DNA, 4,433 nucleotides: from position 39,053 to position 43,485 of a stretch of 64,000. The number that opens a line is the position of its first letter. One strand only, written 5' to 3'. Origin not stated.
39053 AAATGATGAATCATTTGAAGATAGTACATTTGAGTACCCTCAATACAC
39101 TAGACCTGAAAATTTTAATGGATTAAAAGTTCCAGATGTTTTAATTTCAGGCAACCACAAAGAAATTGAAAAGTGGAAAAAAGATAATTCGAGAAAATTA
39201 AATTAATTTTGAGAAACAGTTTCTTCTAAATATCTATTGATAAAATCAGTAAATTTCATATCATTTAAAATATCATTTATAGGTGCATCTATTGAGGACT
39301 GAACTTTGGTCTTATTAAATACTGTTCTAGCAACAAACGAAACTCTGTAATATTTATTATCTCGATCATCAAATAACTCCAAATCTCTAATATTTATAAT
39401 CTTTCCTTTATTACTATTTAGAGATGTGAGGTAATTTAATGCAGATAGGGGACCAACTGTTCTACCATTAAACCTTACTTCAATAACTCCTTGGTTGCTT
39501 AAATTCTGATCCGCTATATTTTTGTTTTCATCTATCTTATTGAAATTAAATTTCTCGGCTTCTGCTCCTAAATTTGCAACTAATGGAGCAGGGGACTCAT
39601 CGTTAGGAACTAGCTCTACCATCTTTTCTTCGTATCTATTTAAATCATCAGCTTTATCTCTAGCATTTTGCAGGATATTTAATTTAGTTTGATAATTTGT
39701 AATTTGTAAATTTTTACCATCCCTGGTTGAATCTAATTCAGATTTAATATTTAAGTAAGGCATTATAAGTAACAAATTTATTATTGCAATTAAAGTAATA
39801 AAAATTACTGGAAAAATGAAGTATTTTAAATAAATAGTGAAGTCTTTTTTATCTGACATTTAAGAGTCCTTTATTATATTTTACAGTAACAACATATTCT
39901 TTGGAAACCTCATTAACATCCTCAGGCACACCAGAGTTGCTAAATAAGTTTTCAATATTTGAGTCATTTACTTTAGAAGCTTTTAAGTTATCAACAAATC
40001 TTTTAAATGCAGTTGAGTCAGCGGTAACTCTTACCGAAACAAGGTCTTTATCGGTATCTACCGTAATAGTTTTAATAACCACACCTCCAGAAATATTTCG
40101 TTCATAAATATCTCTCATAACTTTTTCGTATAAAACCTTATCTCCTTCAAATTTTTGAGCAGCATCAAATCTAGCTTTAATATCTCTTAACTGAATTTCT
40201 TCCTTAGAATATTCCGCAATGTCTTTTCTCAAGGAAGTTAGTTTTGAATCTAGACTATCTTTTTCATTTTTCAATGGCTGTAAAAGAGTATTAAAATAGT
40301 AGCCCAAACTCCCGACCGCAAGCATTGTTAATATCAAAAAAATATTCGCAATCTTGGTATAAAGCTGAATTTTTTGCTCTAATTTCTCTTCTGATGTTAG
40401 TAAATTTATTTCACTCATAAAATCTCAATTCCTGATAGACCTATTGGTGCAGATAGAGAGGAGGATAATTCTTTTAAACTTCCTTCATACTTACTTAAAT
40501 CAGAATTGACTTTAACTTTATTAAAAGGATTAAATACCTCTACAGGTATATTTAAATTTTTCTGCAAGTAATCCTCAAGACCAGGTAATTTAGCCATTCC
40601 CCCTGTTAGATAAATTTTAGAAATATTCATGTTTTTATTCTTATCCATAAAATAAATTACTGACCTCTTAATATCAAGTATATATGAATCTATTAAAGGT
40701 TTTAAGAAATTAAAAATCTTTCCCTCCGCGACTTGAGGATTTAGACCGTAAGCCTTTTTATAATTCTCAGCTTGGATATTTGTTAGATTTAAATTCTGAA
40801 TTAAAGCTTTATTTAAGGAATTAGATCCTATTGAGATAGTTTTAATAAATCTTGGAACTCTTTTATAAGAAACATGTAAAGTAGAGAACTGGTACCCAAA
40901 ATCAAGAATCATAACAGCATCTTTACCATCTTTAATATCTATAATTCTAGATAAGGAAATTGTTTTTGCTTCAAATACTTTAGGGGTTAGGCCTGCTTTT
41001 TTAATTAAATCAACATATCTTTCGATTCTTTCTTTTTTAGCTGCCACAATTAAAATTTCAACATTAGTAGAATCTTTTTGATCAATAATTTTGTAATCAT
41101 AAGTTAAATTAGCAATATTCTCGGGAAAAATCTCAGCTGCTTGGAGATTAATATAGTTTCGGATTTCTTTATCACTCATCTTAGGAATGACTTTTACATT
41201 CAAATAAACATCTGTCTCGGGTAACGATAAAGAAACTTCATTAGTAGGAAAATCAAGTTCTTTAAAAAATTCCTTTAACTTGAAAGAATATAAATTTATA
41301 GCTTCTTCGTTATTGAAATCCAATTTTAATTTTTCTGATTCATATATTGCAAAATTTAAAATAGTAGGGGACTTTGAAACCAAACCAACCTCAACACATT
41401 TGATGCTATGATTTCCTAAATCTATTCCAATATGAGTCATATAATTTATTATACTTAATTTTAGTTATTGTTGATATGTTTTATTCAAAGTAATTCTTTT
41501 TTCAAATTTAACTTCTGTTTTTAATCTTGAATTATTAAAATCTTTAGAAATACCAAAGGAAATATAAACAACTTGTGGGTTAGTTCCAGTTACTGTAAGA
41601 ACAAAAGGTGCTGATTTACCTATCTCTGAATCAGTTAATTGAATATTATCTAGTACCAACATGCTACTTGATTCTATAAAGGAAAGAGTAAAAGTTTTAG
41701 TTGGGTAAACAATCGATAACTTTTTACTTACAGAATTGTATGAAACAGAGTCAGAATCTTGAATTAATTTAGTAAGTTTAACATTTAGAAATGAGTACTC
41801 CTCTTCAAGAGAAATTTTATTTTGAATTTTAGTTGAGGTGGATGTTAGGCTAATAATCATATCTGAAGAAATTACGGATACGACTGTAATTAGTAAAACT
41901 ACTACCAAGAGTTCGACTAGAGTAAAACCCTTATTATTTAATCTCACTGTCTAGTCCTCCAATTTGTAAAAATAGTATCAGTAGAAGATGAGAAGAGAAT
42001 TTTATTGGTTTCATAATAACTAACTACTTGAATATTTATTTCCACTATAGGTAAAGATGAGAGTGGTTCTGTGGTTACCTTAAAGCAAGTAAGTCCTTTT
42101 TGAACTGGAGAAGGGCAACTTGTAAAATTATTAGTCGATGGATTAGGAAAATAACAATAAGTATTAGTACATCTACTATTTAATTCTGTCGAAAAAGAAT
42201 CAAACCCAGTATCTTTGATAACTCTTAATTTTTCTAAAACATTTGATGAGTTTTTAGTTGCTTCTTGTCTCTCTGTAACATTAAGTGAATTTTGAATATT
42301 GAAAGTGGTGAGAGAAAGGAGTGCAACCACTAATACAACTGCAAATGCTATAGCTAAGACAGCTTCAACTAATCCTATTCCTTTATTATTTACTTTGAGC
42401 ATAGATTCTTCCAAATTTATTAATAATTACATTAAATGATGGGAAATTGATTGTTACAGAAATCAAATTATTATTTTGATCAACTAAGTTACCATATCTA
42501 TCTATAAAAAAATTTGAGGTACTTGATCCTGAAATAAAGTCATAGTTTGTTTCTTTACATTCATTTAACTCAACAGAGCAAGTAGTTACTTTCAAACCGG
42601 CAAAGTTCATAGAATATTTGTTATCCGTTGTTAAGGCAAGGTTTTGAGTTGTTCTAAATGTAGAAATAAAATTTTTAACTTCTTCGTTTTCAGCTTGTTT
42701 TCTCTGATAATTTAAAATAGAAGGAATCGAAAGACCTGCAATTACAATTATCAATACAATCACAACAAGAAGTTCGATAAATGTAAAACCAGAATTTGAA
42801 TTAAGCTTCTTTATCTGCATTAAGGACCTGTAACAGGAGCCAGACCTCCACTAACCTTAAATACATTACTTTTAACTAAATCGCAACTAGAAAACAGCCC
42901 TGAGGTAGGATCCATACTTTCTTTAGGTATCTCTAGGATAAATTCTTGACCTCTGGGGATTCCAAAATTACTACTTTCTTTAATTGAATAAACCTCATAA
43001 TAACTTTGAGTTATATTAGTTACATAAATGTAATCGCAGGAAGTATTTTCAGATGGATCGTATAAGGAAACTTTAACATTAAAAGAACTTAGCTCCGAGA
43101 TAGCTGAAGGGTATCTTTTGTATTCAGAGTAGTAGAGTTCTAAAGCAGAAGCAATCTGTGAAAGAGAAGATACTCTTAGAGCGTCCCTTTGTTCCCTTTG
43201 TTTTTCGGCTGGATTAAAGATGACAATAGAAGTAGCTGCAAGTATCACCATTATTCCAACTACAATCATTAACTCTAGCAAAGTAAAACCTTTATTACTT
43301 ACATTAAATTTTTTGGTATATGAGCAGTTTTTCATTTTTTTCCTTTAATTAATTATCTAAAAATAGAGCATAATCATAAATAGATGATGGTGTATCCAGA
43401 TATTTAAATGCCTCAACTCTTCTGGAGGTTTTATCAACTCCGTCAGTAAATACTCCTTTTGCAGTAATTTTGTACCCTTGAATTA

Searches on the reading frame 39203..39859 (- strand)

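Call 6: search_protein_families(library=ncbifam, proteins=[window:39203-39859:-], max_evalue=0.1)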
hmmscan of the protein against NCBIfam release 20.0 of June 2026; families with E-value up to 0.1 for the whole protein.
window:39203-39859:- (218 aa): 2 families
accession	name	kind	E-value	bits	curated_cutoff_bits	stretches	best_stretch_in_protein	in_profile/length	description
TIGR00512.1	salvage_mtnA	equivalog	0.046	12.7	279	1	49-120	68-139/335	S-methyl-5-thioribose-1-phosphate isomerase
TIGR03142.1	cytochro_ccmI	equivalog_domain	0.051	13.9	29.3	1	16-68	2-53/118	c-type cytochrome biogenesis protein CcmI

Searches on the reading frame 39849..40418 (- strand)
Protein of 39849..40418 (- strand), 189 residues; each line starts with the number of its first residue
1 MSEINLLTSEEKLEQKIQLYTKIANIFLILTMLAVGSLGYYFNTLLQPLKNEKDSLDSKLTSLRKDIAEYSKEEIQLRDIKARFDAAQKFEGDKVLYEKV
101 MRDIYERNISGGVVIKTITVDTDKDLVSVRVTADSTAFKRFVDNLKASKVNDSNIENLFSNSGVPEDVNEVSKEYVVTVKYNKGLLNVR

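Call 5: search_protein_families(library=pfam, proteins=[window:39849-40418:-], max_evalue=0.1)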
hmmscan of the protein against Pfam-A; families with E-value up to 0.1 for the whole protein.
window:39849-40418:- (189 aa): 2 families
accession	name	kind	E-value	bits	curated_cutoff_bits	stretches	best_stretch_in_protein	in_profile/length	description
PF25541.1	TBCA_PH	-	0.021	15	27.8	1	45-73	27-55/139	PH domain-containing proteins, TBCA domain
PF06785.16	UPF0242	-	0.031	14.8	33.5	0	46-108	92-158/194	Uncharacterised protein family (UPF0242) N-terminus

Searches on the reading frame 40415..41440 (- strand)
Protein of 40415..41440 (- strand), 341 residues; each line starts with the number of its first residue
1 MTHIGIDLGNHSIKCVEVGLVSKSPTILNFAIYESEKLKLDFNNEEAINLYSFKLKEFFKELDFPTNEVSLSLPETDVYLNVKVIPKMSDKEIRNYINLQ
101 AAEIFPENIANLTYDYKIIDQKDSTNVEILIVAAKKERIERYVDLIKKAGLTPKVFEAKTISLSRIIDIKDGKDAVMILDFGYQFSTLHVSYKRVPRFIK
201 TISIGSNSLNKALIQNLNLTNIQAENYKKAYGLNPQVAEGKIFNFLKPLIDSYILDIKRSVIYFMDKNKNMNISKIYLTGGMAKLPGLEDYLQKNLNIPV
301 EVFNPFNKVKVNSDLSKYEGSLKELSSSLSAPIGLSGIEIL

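Call 5: search_protein_families(library=pfam, proteins=[window:40415-41440:-], max_evalue=0.1)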
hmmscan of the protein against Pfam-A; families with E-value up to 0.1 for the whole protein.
window:40415-41440:- (341 aa): 6 families
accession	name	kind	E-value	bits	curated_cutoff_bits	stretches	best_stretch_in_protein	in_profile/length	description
PF11104.14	PilM_2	-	4.4e-40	138.1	27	1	5-335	1-335/340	Type IV pilus assembly protein PilM;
PF14450.12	FtsA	-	4.4e-09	37.2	31.8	1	178-306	2-113/127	Cell division protein FtsA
PF06723.19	MreB_Mbl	-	0.0021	17.4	27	1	275-303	276-304/327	MreB/Mbl protein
PF25229.1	Salactin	-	0.047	13.2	27.1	0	274-297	281-304/335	Salactin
PF05134.19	T2SSL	-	0.057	13.2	25.5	1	57-154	35-129/231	Type II secretion system (T2SS), protein L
PF25216.1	Volactin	-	0.071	13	35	0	181-297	173-292/321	Volactin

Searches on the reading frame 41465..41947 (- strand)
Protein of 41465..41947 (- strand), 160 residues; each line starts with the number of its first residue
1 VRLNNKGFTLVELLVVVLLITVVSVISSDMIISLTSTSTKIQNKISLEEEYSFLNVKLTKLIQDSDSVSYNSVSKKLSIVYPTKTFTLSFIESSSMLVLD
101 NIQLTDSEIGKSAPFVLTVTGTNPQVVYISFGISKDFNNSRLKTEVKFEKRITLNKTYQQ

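Call 5: search_protein_families(library=pfam, proteins=[window:41465-41947:-], max_evalue=0.1)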
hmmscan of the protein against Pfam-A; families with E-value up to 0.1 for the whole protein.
window:41465-41947:- (160 aa): 2 families
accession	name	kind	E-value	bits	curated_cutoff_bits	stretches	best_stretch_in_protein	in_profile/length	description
PF07963.17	N_methyl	-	2.8e-07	30.3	21.2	1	4-26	3-25/27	Prokaryotic N-terminal methylation motif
PF15780.11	ASH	-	0.054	14.1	27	0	101-158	13-74/98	Abnormal spindle-like microcephaly-assoc'd, ASPM-SPD-2-Hydin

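Call 6: search_protein_families(library=ncbifam, proteins=[window:41465-41947:-], max_evalue=0.1)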
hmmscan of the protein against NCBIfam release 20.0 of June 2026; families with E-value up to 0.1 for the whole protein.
window:41465-41947:- (160 aa): 13 families
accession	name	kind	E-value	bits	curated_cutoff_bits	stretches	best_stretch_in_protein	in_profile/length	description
TIGR02532.1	IV_pilin_GFxxxE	domain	4.2e-06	26.4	16.3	1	6-26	2-22/24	prepilin-type N-terminal cleavage/methylation domain-containing protein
NF041002.1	pilin_ComGF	equivalog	2.1e-05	24.8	80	1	5-96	1-91/139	competence type IV pilus minor pilin ComGF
TIGR01708.2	typeII_sec_gspH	equivalog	0.00049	20.1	80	1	6-24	2-20/169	type II secretion system minor pseudopilin GspH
NF041775.1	typeIV_PilA_Myxo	equivalog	0.00089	19.3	400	1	4-51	9-56/214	type IV pilin protein PilA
NF007848.0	PRK10557.1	equivalog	0.00099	18.5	120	1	1-66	6-71/192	prepilin peptidase-dependent protein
NF040999.1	pilin_ComGC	equivalog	0.001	19.2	75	1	6-44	2-37/84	competence type IV pilus major pilin ComGC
NF041013.1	T4P_ComGE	equivalog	0.0015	18.6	49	1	4-50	2-45/83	competence type IV pilus minor pilin ComGE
NF007862.0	PRK10574.1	equivalog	0.0044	17.1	138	1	4-27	3-26/145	prepilin peptidase-dependent pilin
NF007800.0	PRK10506.1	equivalog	0.006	16.4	158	1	4-26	7-29/163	prepilin peptidase-dependent protein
NF038304.1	EPS_HpsC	equivalog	0.013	15.1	200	1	4-50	19-65/318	hormogonium polysaccharide secretion pseudopilin HpsC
TIGR02596.1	TIGR02596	subfamily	0.014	15.5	70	1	8-38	1-37/196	Verru_Chthon cassette protein D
TIGR01710.1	typeII_sec_gspG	equivalog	0.018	15.1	88.85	1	6-37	1-32/134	type II secretion system major pseudopilin GspG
NF040982.1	ComGD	equivalog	0.056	13.8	70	0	5-53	1-55/139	competence type IV pilus minor pilin ComGD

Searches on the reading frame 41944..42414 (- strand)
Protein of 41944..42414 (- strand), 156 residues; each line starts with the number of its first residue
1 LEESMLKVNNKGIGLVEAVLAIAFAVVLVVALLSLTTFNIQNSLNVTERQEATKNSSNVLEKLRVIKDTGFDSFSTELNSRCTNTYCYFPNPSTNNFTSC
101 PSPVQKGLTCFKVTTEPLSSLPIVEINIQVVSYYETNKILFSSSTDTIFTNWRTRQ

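Call 5: search_protein_families(library=pfam, proteins=[window:41944-42414:-], max_evalue=0.1)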
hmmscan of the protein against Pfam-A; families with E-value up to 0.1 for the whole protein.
window:41944-42414:- (156 aa): 0 families

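Call 6: search_protein_families(library=ncbifam, proteins=[window:41944-42414:-], max_evalue=0.1)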
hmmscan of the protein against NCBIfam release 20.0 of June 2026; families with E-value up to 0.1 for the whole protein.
window:41944-42414:- (156 aa): 3 families
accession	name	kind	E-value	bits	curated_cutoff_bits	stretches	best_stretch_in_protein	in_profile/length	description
NF041013.1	T4P_ComGE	equivalog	0.0013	18.8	49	1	9-53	2-46/83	competence type IV pilus minor pilin ComGE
TIGR02523.1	type_IV_pilV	equivalog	0.071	13.6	52.2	1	11-69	2-60/139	type IV pilus modification protein PilV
NF033232.1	small_YtzI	equivalog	0.075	12.4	33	0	19-38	4-23/41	YtzI protein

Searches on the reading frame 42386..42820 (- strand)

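Call 5: search_protein_families(library=pfam, proteins=[window:42386-42820:-], max_evalue=0.1)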
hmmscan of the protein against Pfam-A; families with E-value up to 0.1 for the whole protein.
window:42386-42820:- (144 aa): 2 families
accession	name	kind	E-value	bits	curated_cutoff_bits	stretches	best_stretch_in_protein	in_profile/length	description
PF07963.17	N_methyl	-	5.3e-05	23.1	21.2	1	7-30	2-25/27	Prokaryotic N-terminal methylation motif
PF11773.13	ComGE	-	0.054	13.8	25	1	15-79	3-62/82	Competence system putative prepilin ComGE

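Call 6: search_protein_families(library=ncbifam, proteins=[window:42386-42820:-], max_evalue=0.1)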
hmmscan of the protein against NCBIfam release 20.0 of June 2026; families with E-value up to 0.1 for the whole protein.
window:42386-42820:- (144 aa): 13 families
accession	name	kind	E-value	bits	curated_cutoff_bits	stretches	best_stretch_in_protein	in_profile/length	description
NF040982.1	ComGD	equivalog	1.8e-09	38.1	70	1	10-88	2-80/139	competence type IV pilus minor pilin ComGD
NF041775.1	typeIV_PilA_Myxo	equivalog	6.4e-08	32.8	400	1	2-71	2-71/214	type IV pilin protein PilA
NF007862.0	PRK10574.1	equivalog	7.5e-08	32.6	138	1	8-63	3-57/145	prepilin peptidase-dependent pilin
TIGR01710.1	typeII_sec_gspG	equivalog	8e-07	29.1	88.85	1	10-77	1-67/134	type II secretion system major pseudopilin GspG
TIGR01708.2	typeII_sec_gspH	equivalog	1e-06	28.9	80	1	10-70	2-62/169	type II secretion system minor pseudopilin GspH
NF007800.0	PRK10506.1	equivalog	1.6e-06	28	158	1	5-83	4-82/163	prepilin peptidase-dependent protein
NF041013.1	T4P_ComGE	equivalog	1.8e-06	28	49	1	8-48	2-42/83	competence type IV pilus minor pilin ComGE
NF040999.1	pilin_ComGC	equivalog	0.00012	22.2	75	1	10-54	2-45/84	competence type IV pilus major pilin ComGC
TIGR02596.1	TIGR02596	subfamily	0.00017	21.7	70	1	12-72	1-61/196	Verru_Chthon cassette protein D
TIGR02532.1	IV_pilin_GFxxxE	domain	0.0018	18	16.3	1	10-27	2-19/24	prepilin-type N-terminal cleavage/methylation domain-containing protein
NF041002.1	pilin_ComGF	equivalog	0.025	14.8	80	1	10-43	2-35/139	competence type IV pilus minor pilin ComGF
NF041735.1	hist_kin_RppB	equivalog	0.042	12.6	400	1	19-128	15-123/438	two-component system sensor histidine kinase RppB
NF038304.1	EPS_HpsC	equivalog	0.051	13.1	200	1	4-30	15-42/318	hormogonium polysaccharide secretion pseudopilin HpsC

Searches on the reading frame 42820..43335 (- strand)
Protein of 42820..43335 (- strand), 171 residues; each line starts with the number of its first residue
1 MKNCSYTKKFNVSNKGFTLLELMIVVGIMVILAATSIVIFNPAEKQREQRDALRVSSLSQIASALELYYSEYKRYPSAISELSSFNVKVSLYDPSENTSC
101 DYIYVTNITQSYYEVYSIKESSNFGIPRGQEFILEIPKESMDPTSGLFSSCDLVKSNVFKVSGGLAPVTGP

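Call 5: search_protein_families(library=pfam, proteins=[window:42820-43335:-], max_evalue=0.1)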
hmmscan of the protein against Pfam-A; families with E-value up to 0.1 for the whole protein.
window:42820-43335:- (171 aa): 3 families
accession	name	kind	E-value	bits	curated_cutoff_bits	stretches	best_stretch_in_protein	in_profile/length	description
PF07963.17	N_methyl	-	1e-06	28.5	21.2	1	13-35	3-25/27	Prokaryotic N-terminal methylation motif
PF25686.1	Betaherpes_U91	-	0.054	13.4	27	1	11-53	7-49/157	Betaherpesvirus U91 protein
PF04901.18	RAMP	-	0.069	13.6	27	0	2-42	66-105/110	Receptor activity modifying family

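Call 6: search_protein_families(library=ncbifam, proteins=[window:42820-43335:-], max_evalue=0.1)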
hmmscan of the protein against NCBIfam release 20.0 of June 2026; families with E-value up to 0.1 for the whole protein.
window:42820-43335:- (171 aa): 15 families
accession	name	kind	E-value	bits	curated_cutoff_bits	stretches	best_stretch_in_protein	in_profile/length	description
NF041775.1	typeIV_PilA_Myxo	equivalog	1.4e-09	38.2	400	1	9-83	5-77/214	type IV pilin protein PilA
TIGR01710.1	typeII_sec_gspG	equivalog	3.3e-08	33.6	88.85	1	15-88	1-72/134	type II secretion system major pseudopilin GspG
TIGR01708.2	typeII_sec_gspH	equivalog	2.3e-06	27.7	80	1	15-58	2-46/169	type II secretion system minor pseudopilin GspH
TIGR02532.1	IV_pilin_GFxxxE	domain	5.3e-06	26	16.3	1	15-34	2-21/24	prepilin-type N-terminal cleavage/methylation domain-containing protein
NF007862.0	PRK10574.1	equivalog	2.9e-05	24.2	138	1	14-39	4-29/145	prepilin peptidase-dependent pilin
NF041013.1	T4P_ComGE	equivalog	0.0001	22.3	49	1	13-51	2-40/83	competence type IV pilus minor pilin ComGE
NF040982.1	ComGD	equivalog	0.0006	20.2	70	1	14-49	1-36/139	competence type IV pilus minor pilin ComGD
NF007800.0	PRK10506.1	equivalog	0.0014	18.4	158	1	11-41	5-35/163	prepilin peptidase-dependent protein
NF040999.1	pilin_ComGC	equivalog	0.0021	18.2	75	1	15-69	2-54/84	competence type IV pilus major pilin ComGC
NF041002.1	pilin_ComGF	equivalog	0.012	15.9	80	1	14-74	1-61/139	competence type IV pilus minor pilin ComGF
NF038304.1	EPS_HpsC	equivalog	0.03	13.9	200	1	8-66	14-71/318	hormogonium polysaccharide secretion pseudopilin HpsC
NF007848.0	PRK10557.1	equivalog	0.045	13.1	120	1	8-38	4-36/192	prepilin peptidase-dependent protein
TIGR02596.1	TIGR02596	subfamily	0.053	13.6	70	1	17-42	1-26/196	Verru_Chthon cassette protein D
TIGR01711.1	gspJ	equivalog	0.069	13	64.85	1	15-63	1-48/192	type II secretion system minor pseudopilin GspJ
TIGR01707.1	gspI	equivalog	0.087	13.3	44.35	0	16-62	1-44/101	type II secretion system minor pseudopilin GspI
